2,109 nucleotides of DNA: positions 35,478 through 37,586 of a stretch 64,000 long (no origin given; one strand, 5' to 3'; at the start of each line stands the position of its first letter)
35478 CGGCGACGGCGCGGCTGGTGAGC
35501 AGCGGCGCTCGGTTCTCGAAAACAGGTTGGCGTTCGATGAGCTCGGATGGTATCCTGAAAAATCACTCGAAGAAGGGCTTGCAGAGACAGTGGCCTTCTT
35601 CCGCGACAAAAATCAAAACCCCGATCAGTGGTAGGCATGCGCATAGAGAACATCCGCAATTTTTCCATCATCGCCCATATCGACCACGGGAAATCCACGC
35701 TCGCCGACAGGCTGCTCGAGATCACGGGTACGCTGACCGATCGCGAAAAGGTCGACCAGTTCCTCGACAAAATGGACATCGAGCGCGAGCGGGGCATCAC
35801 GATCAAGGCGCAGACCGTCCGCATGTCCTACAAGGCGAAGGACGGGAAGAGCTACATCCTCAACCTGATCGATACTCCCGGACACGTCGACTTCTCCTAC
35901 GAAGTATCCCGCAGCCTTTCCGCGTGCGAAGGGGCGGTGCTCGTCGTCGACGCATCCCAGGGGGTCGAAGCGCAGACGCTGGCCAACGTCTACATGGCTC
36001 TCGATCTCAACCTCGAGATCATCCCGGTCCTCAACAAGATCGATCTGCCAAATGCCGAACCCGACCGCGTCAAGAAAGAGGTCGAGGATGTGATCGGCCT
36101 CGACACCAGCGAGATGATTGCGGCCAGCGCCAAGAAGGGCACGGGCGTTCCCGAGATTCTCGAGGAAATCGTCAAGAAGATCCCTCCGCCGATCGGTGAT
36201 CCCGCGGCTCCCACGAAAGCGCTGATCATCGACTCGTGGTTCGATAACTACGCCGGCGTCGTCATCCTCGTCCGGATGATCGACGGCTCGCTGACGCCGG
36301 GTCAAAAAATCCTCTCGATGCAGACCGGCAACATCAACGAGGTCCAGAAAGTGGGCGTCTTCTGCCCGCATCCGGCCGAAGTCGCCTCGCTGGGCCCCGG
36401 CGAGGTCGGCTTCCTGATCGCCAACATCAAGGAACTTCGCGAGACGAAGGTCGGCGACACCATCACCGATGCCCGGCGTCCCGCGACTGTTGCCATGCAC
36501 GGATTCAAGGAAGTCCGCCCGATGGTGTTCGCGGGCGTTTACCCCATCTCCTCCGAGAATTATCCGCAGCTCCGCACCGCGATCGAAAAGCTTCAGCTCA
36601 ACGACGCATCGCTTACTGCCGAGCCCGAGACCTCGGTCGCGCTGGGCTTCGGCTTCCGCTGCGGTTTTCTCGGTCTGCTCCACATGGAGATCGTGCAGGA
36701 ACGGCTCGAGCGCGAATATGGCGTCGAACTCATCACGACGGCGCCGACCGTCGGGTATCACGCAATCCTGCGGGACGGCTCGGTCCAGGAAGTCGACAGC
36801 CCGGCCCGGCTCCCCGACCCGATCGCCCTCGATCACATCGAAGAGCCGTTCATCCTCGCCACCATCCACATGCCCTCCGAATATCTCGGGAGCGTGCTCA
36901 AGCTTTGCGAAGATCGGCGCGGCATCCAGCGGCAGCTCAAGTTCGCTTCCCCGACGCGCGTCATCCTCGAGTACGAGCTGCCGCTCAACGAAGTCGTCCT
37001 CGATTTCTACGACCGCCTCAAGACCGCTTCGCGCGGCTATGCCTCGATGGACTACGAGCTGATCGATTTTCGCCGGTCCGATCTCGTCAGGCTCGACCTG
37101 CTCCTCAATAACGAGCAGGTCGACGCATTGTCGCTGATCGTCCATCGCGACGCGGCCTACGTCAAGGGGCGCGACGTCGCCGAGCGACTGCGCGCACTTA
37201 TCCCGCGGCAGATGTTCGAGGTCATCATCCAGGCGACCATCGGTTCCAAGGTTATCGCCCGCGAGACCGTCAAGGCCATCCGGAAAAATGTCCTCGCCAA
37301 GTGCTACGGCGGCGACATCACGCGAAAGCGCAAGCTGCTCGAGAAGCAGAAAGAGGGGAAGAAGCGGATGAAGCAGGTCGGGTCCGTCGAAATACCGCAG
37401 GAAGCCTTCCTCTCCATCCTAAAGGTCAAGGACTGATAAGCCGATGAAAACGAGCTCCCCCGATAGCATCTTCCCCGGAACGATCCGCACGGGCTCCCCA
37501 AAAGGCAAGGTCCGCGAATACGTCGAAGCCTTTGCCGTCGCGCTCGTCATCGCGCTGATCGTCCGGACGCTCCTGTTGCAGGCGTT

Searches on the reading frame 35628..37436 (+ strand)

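Call 60: search_protein_families(library=pfam, proteins=[window:35628-37436:+], max_evalue=0.00001)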
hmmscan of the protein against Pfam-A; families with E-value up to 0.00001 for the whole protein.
window:35628-37436:+ (602 aa): 5 families
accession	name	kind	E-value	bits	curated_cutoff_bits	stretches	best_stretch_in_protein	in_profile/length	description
PF00009.33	GTP_EFTU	-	5.9e-58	196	26.5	1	7-187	1-188/188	Elongation factor Tu GTP binding domain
PF06421.17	LepA_C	-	2.8e-50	169.4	29.7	1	493-599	1-107/107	GTP-binding protein LepA C-terminus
PF00679.30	EFG_C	-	2.5e-18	66.3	27.9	1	404-488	2-85/89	Elongation factor G C-terminus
PF03144.31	GTP_EFTU_D2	-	2.4e-09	37.9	30.3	1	210-280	1-73/73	Elongation factor Tu domain 2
PF14492.12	EFG_III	-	6.4e-06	26.6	27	0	298-370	4-73/75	Elongation Factor G, domain III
